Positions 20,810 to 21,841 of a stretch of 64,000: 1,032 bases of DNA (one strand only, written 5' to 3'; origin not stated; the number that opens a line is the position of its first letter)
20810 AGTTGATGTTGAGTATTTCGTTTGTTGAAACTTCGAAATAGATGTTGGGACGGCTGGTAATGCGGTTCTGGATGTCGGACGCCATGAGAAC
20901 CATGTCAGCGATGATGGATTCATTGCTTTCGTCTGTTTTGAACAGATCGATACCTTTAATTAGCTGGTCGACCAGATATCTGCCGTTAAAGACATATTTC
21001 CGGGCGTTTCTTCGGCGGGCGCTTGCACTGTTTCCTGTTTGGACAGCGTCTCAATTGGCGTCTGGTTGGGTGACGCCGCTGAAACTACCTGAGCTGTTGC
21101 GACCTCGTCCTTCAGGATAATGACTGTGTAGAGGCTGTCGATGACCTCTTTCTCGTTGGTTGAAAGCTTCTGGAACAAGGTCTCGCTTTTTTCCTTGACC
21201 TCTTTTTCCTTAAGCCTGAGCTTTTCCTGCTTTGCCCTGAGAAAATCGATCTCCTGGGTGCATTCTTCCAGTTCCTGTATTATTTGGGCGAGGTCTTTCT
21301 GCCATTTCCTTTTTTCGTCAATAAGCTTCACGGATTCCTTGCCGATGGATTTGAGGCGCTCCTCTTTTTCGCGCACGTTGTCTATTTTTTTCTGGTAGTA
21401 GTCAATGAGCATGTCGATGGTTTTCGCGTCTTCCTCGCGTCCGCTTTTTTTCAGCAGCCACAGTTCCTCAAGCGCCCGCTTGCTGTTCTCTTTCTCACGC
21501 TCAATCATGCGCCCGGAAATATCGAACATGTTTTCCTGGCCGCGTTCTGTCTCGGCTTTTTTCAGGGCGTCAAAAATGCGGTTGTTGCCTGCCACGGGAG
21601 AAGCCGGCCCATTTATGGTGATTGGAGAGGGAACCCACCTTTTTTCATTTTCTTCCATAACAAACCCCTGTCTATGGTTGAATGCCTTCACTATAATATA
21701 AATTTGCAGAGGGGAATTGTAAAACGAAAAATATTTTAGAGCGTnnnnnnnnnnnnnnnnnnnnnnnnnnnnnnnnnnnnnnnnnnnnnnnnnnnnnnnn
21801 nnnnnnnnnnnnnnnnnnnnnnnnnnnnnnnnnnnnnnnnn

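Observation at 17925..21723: Complete type IIB topoisomerase (Topo VI A+B) operon in a bacterial chromosome, preceded by two uncharacterised co-oriented ORFs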

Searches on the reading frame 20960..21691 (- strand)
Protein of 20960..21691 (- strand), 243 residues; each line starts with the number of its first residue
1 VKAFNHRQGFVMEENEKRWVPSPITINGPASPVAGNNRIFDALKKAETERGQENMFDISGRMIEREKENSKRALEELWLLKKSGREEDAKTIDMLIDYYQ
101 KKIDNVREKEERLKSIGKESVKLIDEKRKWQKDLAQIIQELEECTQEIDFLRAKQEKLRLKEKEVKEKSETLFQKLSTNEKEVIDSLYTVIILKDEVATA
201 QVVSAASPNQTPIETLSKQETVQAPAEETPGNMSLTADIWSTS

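Call 3: search_protein_families(library=pfam, proteins=[window:20960-21691:-], max_evalue=0.01)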
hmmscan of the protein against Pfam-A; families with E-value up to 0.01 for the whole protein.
window:20960-21691:- (243 aa): 0 families

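Call 4: search_protein_families(library=ncbifam, proteins=[window:20960-21691:-], max_evalue=0.01)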
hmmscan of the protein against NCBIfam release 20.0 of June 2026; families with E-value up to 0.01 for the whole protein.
window:20960-21691:- (243 aa): 1 family
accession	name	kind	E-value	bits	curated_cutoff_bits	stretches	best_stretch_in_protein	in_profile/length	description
NF052242.1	GTPaseActivMglBThm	equivalog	0.0081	16.3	200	0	6-50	36-80/161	GTPase-activating protein MglB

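Call 9: find_homologous_proteins(query=window:20960-21691:-, max_evalue=0.001)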
Query window:20960-21691:- (243 aa): 3 proteins with E <= 0.001 among 668 candidates.
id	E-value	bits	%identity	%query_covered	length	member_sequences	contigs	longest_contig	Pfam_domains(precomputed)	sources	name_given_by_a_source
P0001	6.9e-140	482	100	95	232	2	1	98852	-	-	-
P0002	9.8e-60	220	52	91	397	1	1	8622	-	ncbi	ncbi:MAG: hypothetical protein V1913_14720 [Fibrobacterota bacterium]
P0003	3.1e-47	179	60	67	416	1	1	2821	-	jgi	-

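Call 13: find_encoding_contigs(protein=P0002, flank=10000)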
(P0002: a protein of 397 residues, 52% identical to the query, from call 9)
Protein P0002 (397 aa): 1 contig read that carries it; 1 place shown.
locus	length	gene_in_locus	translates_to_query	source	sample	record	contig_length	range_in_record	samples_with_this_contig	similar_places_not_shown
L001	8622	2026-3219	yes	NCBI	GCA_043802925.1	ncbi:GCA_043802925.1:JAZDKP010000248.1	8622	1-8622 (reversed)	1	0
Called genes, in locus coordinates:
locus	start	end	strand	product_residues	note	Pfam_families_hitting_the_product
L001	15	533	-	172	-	PF02674:Colicin_V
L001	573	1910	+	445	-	PF00515:TPR_1 (faint), PF07719:TPR_2 (faint), PF13174:TPR_6 (faint), PF13176:TPR_7 (faint), PF13181:TPR_8 (faint), PF13432:TPR_16 (weak), PF12895:ANAPC3 (weak), PF14559:TPR_19 (weak), +10 more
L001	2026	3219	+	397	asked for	-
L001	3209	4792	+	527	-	PF02518:HATPase_c, PF13589:HATPase_c_3, PF09239:Topo-VIb_trans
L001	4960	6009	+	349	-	PF04406:TP6A_N, PF20768:Topo_VI_alpha, PF21180:TOP6A-Spo11_Toprim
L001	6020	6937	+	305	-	PF28239:Npun_R2479 (weak)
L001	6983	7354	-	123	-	PF00072:Response_reg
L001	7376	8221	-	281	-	PF13690:CheX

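Call 14: find_encoding_contigs(protein=P0003, flank=10000)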
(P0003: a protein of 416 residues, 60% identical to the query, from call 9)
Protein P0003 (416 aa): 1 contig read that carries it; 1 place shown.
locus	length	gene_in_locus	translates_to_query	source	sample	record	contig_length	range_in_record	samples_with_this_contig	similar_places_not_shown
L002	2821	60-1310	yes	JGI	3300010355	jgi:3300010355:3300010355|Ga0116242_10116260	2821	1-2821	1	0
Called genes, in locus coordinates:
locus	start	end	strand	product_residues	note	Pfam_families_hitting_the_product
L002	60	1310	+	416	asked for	-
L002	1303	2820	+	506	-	?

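Call 30: predict_structure(alignment_id=A2)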
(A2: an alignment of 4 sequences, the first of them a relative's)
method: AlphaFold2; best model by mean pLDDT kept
length: 397 residues; sequences in the alignment: 4
mean_pLDDT: 68.1   pTM: 0.33
mean pLDDT of the five models: 68.1, 65.6, 61.6, 60.1, 58.1
residues with pLDDT >= 90: 108; 70-90: 109; 50-70: 60; < 50: 120
segments of 3 or more residues with pLDDT < 50: 1-37, 186-253, 274-276, 333-336, 390-397
pLDDT, mean of each block of 10 residues (from residue 1): 35 34 45 50 85 91 90 90 93 91 89 93 96 95 92 92 91 83 49 31 28 27 27 30 32 57 63 53 75 86 84 85 74 54 87 89 82 65 61 41
secondary structure, 60 per line:
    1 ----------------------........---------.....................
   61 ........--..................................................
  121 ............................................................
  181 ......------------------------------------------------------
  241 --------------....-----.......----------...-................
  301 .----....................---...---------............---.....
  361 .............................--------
elements in order: H23-30 H40-68 H71-186 E255-258 E264-270 E281-283 H285-301 H306-325 E329-331 H341-352 H356-389

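Call 33: search_protein_representatives(alignment_id=A2)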
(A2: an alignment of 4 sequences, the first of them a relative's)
Query: 4 sequences, 336 profile positions. Proteins with E-value up to 0.001 (for the whole library): 89; up to 1e-10: 77; up to 1e-30: 46. The best 89 are listed.
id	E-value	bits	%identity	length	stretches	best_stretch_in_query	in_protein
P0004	1.3e-133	461.6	-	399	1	1-333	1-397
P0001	9.2e-109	379.8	-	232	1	1-216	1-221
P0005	1.0e-85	304.1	-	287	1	113-334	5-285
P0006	1.3e-84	300.5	-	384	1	6-331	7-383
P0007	1.2e-78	280.8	-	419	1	18-328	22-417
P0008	1.3e-68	247.9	-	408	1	15-328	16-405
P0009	2.2e-67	243.8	-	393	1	2-330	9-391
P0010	7.8e-64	232.2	-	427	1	16-326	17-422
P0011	8.7e-62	225.4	-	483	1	16-326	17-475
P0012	1.1e-61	225.0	-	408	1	16-326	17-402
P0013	1.7e-61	224.5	-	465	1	16-326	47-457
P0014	5.0e-61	222.9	-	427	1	16-328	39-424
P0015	5.1e-60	219.6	-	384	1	16-329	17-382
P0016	5.9e-59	216.1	-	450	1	19-329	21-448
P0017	2.3e-55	204.3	-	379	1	30-329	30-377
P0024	2.8e-51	190.9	-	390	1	23-331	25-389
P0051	1.8e-26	109.3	-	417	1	17-328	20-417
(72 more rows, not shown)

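Call 36: find_encoding_contigs(protein=P0008, flank=5000, max_places=3)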
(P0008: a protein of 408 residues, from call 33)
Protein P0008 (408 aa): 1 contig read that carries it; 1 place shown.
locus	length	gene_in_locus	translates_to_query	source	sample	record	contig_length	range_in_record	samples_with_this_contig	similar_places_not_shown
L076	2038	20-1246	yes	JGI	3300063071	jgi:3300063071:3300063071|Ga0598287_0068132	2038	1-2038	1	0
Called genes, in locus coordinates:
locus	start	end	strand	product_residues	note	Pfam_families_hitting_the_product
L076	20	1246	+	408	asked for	-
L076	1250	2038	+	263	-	?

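Call 37: find_encoding_contigs(protein=P0024, flank=5000, max_places=3)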
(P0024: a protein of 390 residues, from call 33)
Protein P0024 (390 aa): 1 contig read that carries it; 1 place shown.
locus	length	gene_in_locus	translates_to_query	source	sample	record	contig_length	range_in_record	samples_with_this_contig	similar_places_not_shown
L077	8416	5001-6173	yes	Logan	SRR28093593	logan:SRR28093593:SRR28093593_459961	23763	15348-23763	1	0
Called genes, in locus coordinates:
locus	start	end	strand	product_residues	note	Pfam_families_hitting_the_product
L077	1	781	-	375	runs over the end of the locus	PF00850:Hist_deacetyl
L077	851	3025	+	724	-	PF02629:CoA_binding, PF13380:CoA_binding_2, PF13607:Succ_CoA_lig, PF19045:Ligase_CoA_2, PF13549:ATP-grasp_5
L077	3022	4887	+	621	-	PF00455:DeoRC (faint), PF01144:CoA_trans (faint), PF02550:AcetylCoA_hydro, PF13336:AcetylCoA_hyd_C, PF13302:Acetyltransf_3 (weak), PF00583:Acetyltransf_1, PF13420:Acetyltransf_4 (weak)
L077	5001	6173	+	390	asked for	-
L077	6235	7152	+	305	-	PF12833:HTH_18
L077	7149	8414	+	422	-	?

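Call 38: find_encoding_contigs(protein=P0051, flank=5000, max_places=3)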
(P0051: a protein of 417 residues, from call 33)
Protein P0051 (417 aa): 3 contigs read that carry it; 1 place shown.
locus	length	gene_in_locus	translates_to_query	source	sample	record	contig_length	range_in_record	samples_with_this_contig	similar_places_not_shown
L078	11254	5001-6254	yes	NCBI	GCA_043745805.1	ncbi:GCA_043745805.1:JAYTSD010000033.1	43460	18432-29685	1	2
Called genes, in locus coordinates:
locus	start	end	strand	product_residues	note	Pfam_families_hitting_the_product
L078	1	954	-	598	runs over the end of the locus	PF00664:ABC_membrane, PF00005:ABC_tran, PF02463:SMC_N (faint)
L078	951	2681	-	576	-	PF00664:ABC_membrane, PF02463:SMC_N (faint), PF00005:ABC_tran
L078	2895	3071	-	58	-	-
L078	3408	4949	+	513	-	PF14559:TPR_19 (weak), PF23914:TPR_CcmH_CycH (weak), PF13424:TPR_12, PF13432:TPR_16 (weak), PF14559:TPR_19 (weak), PF12895:ANAPC3 (weak), PF14559:TPR_19 (weak), PF13432:TPR_16 (weak), +19 more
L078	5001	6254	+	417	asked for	-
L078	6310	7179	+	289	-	PF01040:UbiA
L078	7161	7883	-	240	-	PF13263:PHP_C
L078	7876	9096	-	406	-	PF12704:MacB_PCD, PF02687:FtsX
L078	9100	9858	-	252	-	PF02463:SMC_N (faint), PF00005:ABC_tran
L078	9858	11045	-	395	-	PF25917:BSH_RND, PF25973:BSH_CzcB, PF25876:HH_MFP_RND (weak), PF25944:Beta-barrel_RND (weak), PF25954:Beta-barrel_RND_2, PF25990:Beta-barrel_YknX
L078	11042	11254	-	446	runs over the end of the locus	PF02321:OEP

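Call 42: find_related_loci(query=A4, collection=metagenome_contigs, flank=8000)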
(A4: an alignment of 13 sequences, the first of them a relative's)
Query A4 (397 aa) in metagenome_contigs; peptide patterns used: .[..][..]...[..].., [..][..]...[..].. (x = any residue, [..] = any of these).
255 stretches matched a pattern; 63 encode a relative of the query (tblastn E <= 1e-3); 62 distinct loci.
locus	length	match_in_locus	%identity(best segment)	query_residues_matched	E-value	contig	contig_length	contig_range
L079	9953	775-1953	57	1-397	2e-150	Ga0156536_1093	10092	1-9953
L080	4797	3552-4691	54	1-391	2e-134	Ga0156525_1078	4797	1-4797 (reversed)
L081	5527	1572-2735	34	14-391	2e-72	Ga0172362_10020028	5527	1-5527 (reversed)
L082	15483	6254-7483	34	13-385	5e-72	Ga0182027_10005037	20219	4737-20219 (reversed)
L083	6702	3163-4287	34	17-385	6e-69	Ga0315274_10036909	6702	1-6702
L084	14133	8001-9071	35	22-389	9e-69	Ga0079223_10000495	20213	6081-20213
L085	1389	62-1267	34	13-390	4e-73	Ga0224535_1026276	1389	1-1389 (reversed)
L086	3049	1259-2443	34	16-385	8e-69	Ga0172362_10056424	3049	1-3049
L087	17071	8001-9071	35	22-389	2e-68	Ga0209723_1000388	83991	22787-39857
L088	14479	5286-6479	34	13-385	2e-68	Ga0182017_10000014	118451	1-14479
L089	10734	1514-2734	34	1-385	1e-67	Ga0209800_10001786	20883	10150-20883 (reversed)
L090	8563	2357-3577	34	1-385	9e-68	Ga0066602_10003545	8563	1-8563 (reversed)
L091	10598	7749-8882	35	17-385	2e-66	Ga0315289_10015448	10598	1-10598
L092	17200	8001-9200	35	13-385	9e-67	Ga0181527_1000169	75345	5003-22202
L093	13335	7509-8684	35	14-394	9e-67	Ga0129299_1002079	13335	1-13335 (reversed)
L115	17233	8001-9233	32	13-386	4e-59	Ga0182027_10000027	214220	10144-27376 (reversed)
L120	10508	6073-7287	30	22-391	2e-54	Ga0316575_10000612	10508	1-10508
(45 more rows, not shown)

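Call 46: search_protein_families(library=pfam, proteins=[L120:7427-8257:+, L090:812-2269:+, L090:4389-5774:+, L093:3457-4899:+, L115:9208-10143:+, L001:573-1910:+, L001:6020-6937:+], max_evalue=0.01)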
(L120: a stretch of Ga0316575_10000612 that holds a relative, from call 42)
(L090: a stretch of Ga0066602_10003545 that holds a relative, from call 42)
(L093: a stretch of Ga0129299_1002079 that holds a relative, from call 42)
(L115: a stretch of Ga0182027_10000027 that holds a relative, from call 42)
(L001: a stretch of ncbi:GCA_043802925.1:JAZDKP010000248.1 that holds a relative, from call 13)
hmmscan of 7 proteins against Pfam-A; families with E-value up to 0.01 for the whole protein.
L120:7427-8257:+ (276 aa): 1 family
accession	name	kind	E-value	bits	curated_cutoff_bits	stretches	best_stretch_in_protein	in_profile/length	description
PF12833.13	HTH_18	-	2.7e-12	47.2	33.6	1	197-268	9-79/80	Helix-turn-helix domain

L090:812-2269:+ (485 aa): 39 families (the best 25 are shown)
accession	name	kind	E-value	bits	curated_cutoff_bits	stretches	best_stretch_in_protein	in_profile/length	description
PF07719.23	TPR_2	-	1.2e-45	150.2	27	4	158-189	1-32/34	Tetratricopeptide repeat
PF00515.34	TPR_1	-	1.6e-40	135.7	27.8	5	158-191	1-34/34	Tetratricopeptide repeat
PF14559.12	TPR_19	-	6.8e-37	126.1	25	5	138-197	5-63/68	Tetratricopeptide repeat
PF13181.12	TPR_8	-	7e-36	119.8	25.7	3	159-189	2-32/34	Tetratricopeptide repeat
PF13432.12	TPR_16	-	4.6e-34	116.9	32.7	6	163-219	2-58/65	Tetratricopeptide repeat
PF13428.12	TPR_14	-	2.4e-33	111.6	23.5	3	158-199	1-42/44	Tetratricopeptide repeat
PF13431.12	TPR_17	-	2.1e-29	99.7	24.4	2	146-178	1-33/34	Tetratricopeptide repeat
PF13424.12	TPR_12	-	8.3e-29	100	30.1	4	160-219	5-72/77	Tetratricopeptide repeat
PF13414.12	TPR_11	-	2.8e-28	97.8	26.8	3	131-170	1-40/42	TPR repeat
PF13176.12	TPR_7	-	1.2e-21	75.3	27.9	0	230-258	3-31/36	Tetratricopeptide repeat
PF23914.1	TPR_CcmH_CycH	-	1.9e-19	70.5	42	0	158-190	50-82/158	Cytochrome c-type biogenesis protein H TPR domain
PF13174.12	TPR_6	-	5.3e-18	64.8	26.3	1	159-187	1-29/33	Tetratricopeptide repeat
PF25063.1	ARM_TT21_C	-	1.4e-17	64.7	35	2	154-245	91-183/209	Tetratricopeptide repeat protein 21 C-terminal ARM domain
PF12895.13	ANAPC3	-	5.2e-15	55.9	27.2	2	13-79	14-79/82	Anaphase-promoting complex, cyclosome, subunit 3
PF13374.12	TPR_10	-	1.8e-14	53.6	27.5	1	230-254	6-30/42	Tetratricopeptide repeat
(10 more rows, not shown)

L090:4389-5774:+ (461 aa): 3 families
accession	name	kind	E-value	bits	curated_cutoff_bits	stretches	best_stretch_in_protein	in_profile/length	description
PF01841.26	Transglut_core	-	1.2e-16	61.3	23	1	331-422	12-108/108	Transglutaminase-like superfamily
PF13471.12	Transglut_core3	-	6.2e-05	23.3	26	1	360-413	49-98/117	Transglutaminase-like superfamily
PF24656.1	CEPT76_peptidase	-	0.003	18.2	27.8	1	356-426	3-73/121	CEP76 peptidase-like domain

L093:3457-4899:+ (480 aa): 1 family
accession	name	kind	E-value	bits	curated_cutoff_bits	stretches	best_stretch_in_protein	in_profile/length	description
PF13416.11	SBP_bac_8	-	7.4e-14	52.6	27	1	45-394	1-265/279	Bacterial extracellular solute-binding protein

L115:9208-10143:+ (311 aa): 1 family
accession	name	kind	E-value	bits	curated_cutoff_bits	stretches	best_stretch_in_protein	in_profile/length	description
PF12833.13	HTH_18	-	1e-10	42.2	33.6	1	239-304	15-79/80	Helix-turn-helix domain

L001:573-1910:+ (445 aa): 24 families
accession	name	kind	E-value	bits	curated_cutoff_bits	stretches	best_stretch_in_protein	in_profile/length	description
PF14559.12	TPR_19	-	3.9e-29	101.2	25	3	362-411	5-54/68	Tetratricopeptide repeat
PF12895.13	ANAPC3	-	1.9e-24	86.2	27.2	3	326-407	2-81/82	Anaphase-promoting complex, cyclosome, subunit 3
PF13428.12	TPR_14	-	2.9e-21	74.2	23.5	2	140-182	1-43/44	Tetratricopeptide repeat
PF13432.12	TPR_16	-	5.2e-21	75.2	32.7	3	10-70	3-63/65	Tetratricopeptide repeat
PF07719.23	TPR_2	-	2.9e-16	58.6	27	1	313-346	1-34/34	Tetratricopeptide repeat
PF23914.1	TPR_CcmH_CycH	-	2.5e-15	57.1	42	2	145-215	55-128/158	Cytochrome c-type biogenesis protein H TPR domain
PF13181.12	TPR_8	-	2.6e-14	52.5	25.7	1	141-171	2-32/34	Tetratricopeptide repeat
PF25063.1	ARM_TT21_C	-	8.2e-12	45.9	35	1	73-171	96-195/209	Tetratricopeptide repeat protein 21 C-terminal ARM domain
PF13176.12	TPR_7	-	9e-11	41.4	27.9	0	9-38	4-32/36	Tetratricopeptide repeat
PF00515.34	TPR_1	-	9.4e-11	41.5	27.8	0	313-346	1-34/34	Tetratricopeptide repeat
PF25062.1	ARM_TT21_N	-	3.5e-10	40.4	40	0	240-374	57-194/222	Tetratricopeptide repeat protein 21 N-terminal ARM repeat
PF13431.12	TPR_17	-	8.8e-10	38.5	24.4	0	203-224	8-29/34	Tetratricopeptide repeat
PF25060.1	ARM_TT21_2nd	-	1.1e-09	38.6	27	0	157-218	205-266/270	Tetratricopeptide repeat protein 21 second ARM domain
PF13414.12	TPR_11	-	1.6e-09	37.7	26.8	0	291-326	6-41/42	TPR repeat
PF13174.12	TPR_6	-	3.8e-09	37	26.3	0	145-170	5-30/33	Tetratricopeptide repeat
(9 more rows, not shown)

L001:6020-6937:+ (305 aa): 0 families

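Call 49: find_encoding_contigs(protein=P0006, flank=5000, max_places=2)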
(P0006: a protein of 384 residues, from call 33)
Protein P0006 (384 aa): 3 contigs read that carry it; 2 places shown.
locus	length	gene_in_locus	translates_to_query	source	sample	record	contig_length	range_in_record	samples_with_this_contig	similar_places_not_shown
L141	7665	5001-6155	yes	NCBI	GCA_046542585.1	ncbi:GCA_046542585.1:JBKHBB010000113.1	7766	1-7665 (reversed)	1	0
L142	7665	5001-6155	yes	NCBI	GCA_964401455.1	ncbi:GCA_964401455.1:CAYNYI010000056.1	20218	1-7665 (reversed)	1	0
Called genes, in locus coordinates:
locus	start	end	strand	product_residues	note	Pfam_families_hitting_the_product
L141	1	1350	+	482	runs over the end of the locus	PF06980:DUF1302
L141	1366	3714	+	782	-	PF03176:MMPL, PF12349:Sterol-sensing, PF03176:MMPL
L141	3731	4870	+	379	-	PF13431:TPR_17 (weak), PF13432:TPR_16, PF13414:TPR_11, PF14559:TPR_19, PF13424:TPR_12 (weak), PF13431:TPR_17 (weak), PF00515:TPR_1 (weak), PF13181:TPR_8 (weak), +15 more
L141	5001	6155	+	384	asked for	-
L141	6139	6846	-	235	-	-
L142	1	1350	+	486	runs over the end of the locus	PF06980:DUF1302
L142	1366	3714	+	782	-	PF03176:MMPL, PF12349:Sterol-sensing, PF03176:MMPL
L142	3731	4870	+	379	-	PF13431:TPR_17 (weak), PF13432:TPR_16, PF13414:TPR_11, PF14559:TPR_19, PF13424:TPR_12 (weak), PF13431:TPR_17 (weak), PF00515:TPR_1 (weak), PF13181:TPR_8 (weak), +15 more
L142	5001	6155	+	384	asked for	-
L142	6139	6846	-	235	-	-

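Call 50: find_encoding_contigs(protein=P0007, flank=5000, max_places=2)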
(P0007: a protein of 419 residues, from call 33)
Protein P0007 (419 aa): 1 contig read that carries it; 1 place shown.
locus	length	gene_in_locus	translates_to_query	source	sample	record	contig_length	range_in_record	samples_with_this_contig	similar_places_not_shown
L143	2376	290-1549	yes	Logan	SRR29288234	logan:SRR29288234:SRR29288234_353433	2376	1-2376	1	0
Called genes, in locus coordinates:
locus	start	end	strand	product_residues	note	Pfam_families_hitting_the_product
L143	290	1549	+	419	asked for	-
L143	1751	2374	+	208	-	?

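Call 51: find_encoding_contigs(protein=P0009, flank=5000, max_places=2)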
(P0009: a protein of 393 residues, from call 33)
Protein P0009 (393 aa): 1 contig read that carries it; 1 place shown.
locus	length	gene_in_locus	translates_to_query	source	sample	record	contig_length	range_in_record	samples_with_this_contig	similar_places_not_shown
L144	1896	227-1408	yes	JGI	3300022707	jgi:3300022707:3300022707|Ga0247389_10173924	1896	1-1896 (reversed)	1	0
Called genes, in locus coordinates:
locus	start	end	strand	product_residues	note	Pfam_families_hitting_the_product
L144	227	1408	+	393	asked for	-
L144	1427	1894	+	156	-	?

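Call 55: predict_structure(alignment_id=A3)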
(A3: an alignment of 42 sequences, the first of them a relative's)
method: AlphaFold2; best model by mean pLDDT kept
length: 397 residues; sequences in the alignment: 42
mean_pLDDT: 82.6   pTM: 0.44
mean pLDDT of the five models: 82.6, 82.1, 81.7, 81.3, 80.8
residues with pLDDT >= 90: 267; 70-90: 22; 50-70: 35; < 50: 73
segments of 3 or more residues with pLDDT < 50: 1-4, 6-18, 188-211, 213-215, 217-221, 223-238, 244-247
pLDDT, mean of each block of 10 residues (from residue 1): 43 44 65 63 93 98 97 96 98 96 92 91 93 96 98 97 96 89 62 42 43 47 43 46 52 95 96 95 98 97 96 98 97 98 98 98 98 96 95 65
secondary structure, 60 per line:
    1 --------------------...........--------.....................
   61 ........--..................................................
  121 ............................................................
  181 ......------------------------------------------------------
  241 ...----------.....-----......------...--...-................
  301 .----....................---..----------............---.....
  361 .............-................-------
elements in order: H21-31 H40-68 H71-186 E254-258 E264-269 E281-283 H285-301 H306-325 H341-352 H356-373 H375-390

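Call 57: search_solved_structures(query=A3, max_evalue=1)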
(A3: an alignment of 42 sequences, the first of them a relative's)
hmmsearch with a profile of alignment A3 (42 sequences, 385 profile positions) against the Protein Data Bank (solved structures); distinct sequences matched with E-value up to 1: 10.
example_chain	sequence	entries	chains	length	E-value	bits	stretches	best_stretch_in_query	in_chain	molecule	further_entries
3qne_A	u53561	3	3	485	0.014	17.9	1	115-203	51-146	Seryl-tRNA synthetase, cytoplasmic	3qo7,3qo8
3qo5_A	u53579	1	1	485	0.014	17.9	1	115-203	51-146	Seryl-tRNA synthetase, cytoplasmic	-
7o97_A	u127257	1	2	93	0.069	15.6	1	115-164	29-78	hypothetical protein UY81_C0065G0003 from Candidatus Giovannonibacteria bacterium converte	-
1jun_A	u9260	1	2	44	0.086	15.3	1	130-171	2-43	C-JUN HOMODIMER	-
8i3e_A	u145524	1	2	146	0.2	14.1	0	92-146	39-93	ELKS/Rab6-interacting/CAST family member 1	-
4c7n_B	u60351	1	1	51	0.2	14.1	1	118-153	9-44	SYNTHETIC ALPHA-HELIX, IM10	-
3he5_B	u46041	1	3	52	0.44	13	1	130-169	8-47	SYNZIP2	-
8g0p_B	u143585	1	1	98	0.59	12.6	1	52-126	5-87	Kinetochore protein Nuf2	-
3he4_B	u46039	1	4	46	0.61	12.5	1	125-166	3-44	SYNZIP5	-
5tuu_B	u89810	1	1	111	0.64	12.5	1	127-172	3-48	Transcription factor E2F4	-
